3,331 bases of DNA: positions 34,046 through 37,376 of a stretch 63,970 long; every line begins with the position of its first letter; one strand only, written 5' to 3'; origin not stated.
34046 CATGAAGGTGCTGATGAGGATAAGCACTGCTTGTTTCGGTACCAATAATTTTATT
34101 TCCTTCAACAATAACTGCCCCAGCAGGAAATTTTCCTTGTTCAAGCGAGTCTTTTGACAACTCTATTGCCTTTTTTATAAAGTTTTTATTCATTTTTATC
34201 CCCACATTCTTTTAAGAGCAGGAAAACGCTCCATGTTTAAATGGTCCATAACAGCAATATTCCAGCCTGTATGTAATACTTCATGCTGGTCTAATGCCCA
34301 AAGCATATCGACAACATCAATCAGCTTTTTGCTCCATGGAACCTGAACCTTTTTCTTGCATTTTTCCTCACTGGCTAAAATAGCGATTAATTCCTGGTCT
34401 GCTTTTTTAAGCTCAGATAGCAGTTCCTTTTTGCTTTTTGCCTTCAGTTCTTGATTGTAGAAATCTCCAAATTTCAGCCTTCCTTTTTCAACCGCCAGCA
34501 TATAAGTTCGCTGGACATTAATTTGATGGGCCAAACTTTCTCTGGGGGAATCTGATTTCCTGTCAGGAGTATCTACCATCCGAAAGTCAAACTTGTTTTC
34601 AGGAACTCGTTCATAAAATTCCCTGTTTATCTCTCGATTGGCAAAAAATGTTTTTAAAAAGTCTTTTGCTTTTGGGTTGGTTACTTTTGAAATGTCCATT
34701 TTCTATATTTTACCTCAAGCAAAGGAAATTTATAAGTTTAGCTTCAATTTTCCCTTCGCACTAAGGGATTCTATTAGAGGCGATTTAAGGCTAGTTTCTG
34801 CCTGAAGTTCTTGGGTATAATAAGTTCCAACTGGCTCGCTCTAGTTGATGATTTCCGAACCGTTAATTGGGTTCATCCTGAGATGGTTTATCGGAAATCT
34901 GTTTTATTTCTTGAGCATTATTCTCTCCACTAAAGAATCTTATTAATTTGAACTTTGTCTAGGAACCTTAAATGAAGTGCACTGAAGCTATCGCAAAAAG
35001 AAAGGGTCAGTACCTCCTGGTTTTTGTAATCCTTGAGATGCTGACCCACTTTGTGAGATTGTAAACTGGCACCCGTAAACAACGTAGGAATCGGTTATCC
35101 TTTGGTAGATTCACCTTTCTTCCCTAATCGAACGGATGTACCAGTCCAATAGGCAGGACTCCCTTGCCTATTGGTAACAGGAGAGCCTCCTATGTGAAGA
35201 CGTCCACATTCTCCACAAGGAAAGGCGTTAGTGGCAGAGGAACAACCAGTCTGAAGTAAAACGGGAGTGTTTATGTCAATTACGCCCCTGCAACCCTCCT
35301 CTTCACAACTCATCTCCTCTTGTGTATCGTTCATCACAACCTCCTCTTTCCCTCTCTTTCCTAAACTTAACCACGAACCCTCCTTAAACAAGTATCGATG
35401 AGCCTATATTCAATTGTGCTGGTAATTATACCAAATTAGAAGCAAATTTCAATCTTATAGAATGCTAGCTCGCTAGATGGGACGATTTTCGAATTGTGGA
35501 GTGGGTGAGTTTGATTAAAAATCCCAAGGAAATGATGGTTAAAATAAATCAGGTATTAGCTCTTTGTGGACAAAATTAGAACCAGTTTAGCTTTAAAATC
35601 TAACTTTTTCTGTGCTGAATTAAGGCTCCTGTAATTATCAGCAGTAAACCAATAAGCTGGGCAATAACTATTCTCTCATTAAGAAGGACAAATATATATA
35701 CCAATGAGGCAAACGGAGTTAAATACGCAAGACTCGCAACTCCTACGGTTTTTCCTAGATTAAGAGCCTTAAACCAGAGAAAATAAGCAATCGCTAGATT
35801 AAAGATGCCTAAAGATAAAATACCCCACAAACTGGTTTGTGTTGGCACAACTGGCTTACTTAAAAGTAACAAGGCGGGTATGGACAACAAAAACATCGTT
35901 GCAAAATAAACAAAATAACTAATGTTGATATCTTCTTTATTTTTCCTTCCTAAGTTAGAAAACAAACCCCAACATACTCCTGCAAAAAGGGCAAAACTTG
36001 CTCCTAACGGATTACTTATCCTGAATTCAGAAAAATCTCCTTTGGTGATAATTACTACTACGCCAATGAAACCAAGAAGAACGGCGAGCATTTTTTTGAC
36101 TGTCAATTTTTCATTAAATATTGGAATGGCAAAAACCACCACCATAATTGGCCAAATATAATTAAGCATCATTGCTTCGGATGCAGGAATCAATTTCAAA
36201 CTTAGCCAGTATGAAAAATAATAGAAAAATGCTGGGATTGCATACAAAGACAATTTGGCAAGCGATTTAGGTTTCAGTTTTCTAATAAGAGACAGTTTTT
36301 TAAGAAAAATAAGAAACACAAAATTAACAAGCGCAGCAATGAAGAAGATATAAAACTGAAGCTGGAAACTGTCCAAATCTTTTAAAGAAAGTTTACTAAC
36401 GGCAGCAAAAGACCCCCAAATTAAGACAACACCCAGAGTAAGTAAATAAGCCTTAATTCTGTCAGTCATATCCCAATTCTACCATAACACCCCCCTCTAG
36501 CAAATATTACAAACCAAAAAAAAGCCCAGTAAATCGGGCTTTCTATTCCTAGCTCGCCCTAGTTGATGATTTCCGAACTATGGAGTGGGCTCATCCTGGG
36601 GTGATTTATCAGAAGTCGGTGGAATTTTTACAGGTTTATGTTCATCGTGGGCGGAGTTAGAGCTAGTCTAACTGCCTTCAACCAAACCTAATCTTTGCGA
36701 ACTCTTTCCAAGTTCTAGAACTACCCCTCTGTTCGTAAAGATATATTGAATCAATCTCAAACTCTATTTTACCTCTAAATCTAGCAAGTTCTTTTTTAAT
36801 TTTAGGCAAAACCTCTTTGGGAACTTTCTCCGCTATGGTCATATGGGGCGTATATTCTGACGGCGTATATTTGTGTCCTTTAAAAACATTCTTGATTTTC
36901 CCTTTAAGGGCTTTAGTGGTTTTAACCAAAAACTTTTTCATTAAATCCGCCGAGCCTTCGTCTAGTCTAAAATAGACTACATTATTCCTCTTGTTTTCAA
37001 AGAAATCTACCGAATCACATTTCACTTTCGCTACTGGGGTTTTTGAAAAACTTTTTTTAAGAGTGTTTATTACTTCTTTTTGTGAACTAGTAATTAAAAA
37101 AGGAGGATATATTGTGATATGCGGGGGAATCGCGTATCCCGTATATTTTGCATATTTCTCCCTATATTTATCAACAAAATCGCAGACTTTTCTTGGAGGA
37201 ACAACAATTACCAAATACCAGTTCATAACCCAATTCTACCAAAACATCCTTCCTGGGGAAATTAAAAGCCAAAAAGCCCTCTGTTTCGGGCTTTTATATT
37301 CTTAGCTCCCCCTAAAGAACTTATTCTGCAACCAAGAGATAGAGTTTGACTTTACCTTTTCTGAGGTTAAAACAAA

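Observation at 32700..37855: Cassette-like accessory island next to tRNA-Asn: single-gene modules separated by at least 7 copies of one degenerate repeat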

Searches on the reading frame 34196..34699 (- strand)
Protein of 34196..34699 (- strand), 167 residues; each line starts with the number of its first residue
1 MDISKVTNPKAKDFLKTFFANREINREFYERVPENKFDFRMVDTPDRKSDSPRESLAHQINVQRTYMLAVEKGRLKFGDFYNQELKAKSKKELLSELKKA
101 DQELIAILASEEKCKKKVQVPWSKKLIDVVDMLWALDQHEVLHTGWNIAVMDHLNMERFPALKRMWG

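Call 8: search_protein_families(library=pfam, proteins=[window:34196-34699:-], max_evalue=0.01)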
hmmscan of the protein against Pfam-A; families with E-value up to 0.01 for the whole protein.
window:34196-34699:- (167 aa): 3 families
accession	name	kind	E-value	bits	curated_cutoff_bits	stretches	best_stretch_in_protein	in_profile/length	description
PF12867.12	DinB_2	-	3.5e-06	27.9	24.8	1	22-145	6-126/128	DinB superfamily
PF07334.18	IFP_35_N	-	0.0016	18.9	23.2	0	26-68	28-72/76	Interferon-induced 35 kDa protein (IFP 35) N-terminus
PF25345.1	PH_EXO84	-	0.0064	16.6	27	1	38-116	103-177/180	PH domain found in exocyst complex component Exo84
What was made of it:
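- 33744..34699 (-): Cytidine/dCMP deaminase (33744-34205) and DinB_2 protein (34196-34699), cargo of module M2. Pfam (call 8).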

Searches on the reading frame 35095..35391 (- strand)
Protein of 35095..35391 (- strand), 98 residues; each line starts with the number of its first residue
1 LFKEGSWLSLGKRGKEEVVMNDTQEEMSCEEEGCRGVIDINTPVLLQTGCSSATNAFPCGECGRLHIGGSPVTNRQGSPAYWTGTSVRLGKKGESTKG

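Call 8: search_protein_families(library=pfam, proteins=[window:35095-35391:-], max_evalue=0.01)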
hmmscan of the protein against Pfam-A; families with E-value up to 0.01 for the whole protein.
window:35095-35391:- (98 aa): 0 families
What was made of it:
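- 35095..35334 (-): Cys-rich 79-aa ORF, cargo of module M3. No Pfam family (call 8).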

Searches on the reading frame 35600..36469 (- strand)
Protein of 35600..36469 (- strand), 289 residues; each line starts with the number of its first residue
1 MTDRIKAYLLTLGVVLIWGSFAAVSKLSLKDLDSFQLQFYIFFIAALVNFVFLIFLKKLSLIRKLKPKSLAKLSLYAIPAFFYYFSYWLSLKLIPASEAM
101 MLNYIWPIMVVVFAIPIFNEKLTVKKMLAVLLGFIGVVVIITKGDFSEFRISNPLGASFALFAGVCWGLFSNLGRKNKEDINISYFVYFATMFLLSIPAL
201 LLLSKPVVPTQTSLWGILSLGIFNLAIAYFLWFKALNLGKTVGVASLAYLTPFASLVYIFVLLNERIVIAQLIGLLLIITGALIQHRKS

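Call 8: search_protein_families(library=pfam, proteins=[window:35600-36469:-], max_evalue=0.01)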
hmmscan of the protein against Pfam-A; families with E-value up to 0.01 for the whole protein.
window:35600-36469:- (289 aa): 1 family
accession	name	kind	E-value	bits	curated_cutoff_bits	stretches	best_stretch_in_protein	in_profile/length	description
PF00892.27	EamA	-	2.7e-35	122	28.2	2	6-141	2-134/135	EamA-like transporter family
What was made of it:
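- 35600..36469 (-): EamA-family transporter, cargo of module M4. Pfam PF00892, E = 2.7e-35 (call 8).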

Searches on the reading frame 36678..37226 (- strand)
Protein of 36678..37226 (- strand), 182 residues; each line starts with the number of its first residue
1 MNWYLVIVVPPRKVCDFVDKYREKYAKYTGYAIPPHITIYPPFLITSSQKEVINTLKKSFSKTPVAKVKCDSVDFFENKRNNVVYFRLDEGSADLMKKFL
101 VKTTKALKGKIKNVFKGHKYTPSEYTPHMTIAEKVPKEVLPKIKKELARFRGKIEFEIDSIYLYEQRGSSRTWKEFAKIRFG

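Call 8: search_protein_families(library=pfam, proteins=[window:36678-37226:-], max_evalue=0.01)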
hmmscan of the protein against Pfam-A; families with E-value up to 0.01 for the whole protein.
window:36678-37226:- (182 aa): 3 families
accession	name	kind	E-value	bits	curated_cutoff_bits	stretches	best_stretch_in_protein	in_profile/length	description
PF13563.12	2_5_RNA_ligase2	-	2.6e-21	76.7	27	1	10-168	1-150/152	2'-5' RNA ligase superfamily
PF02834.22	LigT_PEase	-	4.7e-11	43.2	23.3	2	107-171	14-84/87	LigT like Phosphoesterase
PF10469.15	AKAP7_NLS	-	0.00054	20.3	24.4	1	50-154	66-161/208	AKAP7 2'5' RNA ligase-like domain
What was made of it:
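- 36678..37226 (-): 2H / LigT-like phosphoesterase, cargo of module M5. Pfam PF13563, E = 2.6e-21 (call 8).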

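Call 80: find_homologous_proteins(query=window:36678-37226:-, max_evalue=1e-10)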
Query window:36678-37226:- (182 aa): 12 proteins with E <= 1e-10 among 45 candidates.
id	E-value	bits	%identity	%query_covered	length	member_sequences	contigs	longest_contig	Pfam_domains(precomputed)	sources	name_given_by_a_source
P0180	6.9e-117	406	100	100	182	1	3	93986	PF02834.23,PF13563.13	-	-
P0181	1.1e-101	356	84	100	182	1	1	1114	PF02834.23,PF13563.13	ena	-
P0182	1.1e-95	337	80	100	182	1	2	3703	PF02834.23,PF13563.13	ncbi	-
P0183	1.0e-94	333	80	100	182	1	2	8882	PF02834.23,PF13563.13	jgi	-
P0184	1.4e-93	330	76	100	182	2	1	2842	PF02834.23,PF13563.13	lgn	-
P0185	1.5e-88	313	73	100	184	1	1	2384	PF02834.23,PF13563.13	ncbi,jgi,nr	ncbi:2'-5' RNA ligase family protein [Patescibacteria group bacterium]|nr:2'-5' RNA ligase family pr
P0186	4.3e-70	253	60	99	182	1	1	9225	PF02834.23,PF13563.13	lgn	-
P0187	5.7e-49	184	49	99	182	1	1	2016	PF02834.23,PF13563.13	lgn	-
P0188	2.0e-43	166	43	100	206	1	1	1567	PF10469.16,PF02834.23,PF13563.13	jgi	jgi:2'-5' RNA ligase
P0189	1.6e-41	160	47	98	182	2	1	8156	PF02834.23,PF13563.13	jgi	jgi:2'-5' RNA ligase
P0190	4.5e-41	159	46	99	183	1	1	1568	PF02834.23,PF13563.13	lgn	-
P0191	2.8e-25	107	34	97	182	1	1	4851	PF10469.16,PF02834.23,PF13563.13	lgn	-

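Call 81: find_encoding_contigs(protein=P0183, flank=9000, max_places=2)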
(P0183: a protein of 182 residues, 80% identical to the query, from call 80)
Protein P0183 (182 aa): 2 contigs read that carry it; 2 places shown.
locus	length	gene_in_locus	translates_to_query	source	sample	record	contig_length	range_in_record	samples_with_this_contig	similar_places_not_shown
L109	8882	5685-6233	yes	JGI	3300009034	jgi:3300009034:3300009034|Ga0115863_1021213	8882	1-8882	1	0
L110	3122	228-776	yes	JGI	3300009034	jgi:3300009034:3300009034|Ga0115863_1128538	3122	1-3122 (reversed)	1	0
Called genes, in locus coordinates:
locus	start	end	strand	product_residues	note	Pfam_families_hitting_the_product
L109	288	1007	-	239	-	-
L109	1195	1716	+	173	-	-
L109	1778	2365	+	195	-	PF01966:HD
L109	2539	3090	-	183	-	-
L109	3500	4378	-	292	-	PF17284:Spermine_synt_N, PF01861:BpsA_C (weak), PF01564:Spermine_synth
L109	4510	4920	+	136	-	PF01042:Ribonuc_L-PSP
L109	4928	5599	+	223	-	PF14512:TM1586_NiRdase (faint), PF00881:Nitroreductase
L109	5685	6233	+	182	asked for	PF02834:LigT_PEase (faint), PF13563:2_5_RNA_ligase2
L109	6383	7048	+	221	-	PF13489:Methyltransf_23, PF00891:Methyltransf_2 (weak), PF01795:Methyltransf_5 (weak), PF05175:MTS (weak), PF13847:Methyltransf_31, PF08241:Methyltransf_11, PF08242:Methyltransf_12, PF13649:Methyltransf_25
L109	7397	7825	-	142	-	-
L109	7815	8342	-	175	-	PF13274:SocA_Panacea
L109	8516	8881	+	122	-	?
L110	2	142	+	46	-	?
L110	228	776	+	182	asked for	PF02834:LigT_PEase (faint), PF13563:2_5_RNA_ligase2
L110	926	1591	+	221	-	PF13489:Methyltransf_23, PF00891:Methyltransf_2 (weak), PF01795:Methyltransf_5 (weak), PF05175:MTS (weak), PF13847:Methyltransf_31, PF08241:Methyltransf_11, PF08242:Methyltransf_12, PF13649:Methyltransf_25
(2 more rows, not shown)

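Call 82: find_encoding_contigs(protein=P0186, flank=9000, max_places=2)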
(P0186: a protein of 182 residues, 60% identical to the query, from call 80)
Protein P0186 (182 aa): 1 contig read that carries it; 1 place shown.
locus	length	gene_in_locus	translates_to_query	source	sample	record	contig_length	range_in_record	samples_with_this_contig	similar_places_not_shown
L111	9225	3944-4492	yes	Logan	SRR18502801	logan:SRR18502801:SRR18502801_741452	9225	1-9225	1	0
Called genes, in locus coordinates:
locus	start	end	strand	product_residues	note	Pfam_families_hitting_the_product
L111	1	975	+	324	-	?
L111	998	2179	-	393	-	-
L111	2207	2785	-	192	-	PF23894:LD_SV2 (faint), PF00805:Pentapeptide (faint), PF13576:Pentapeptide_3 (faint), PF13599:Pentapeptide_4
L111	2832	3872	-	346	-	-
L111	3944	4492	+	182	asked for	PF02834:LigT_PEase (faint), PF13563:2_5_RNA_ligase2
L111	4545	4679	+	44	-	-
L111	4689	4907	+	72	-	-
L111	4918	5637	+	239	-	PF10469:AKAP7_NLS (weak)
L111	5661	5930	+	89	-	-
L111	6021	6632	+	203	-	PF12917:YfbR-like, PF13023:HD_3, PF01966:HD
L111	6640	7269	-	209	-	-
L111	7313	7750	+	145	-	PF02580:Tyr_Deacylase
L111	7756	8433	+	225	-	-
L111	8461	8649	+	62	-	PF04024:PspC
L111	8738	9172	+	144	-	-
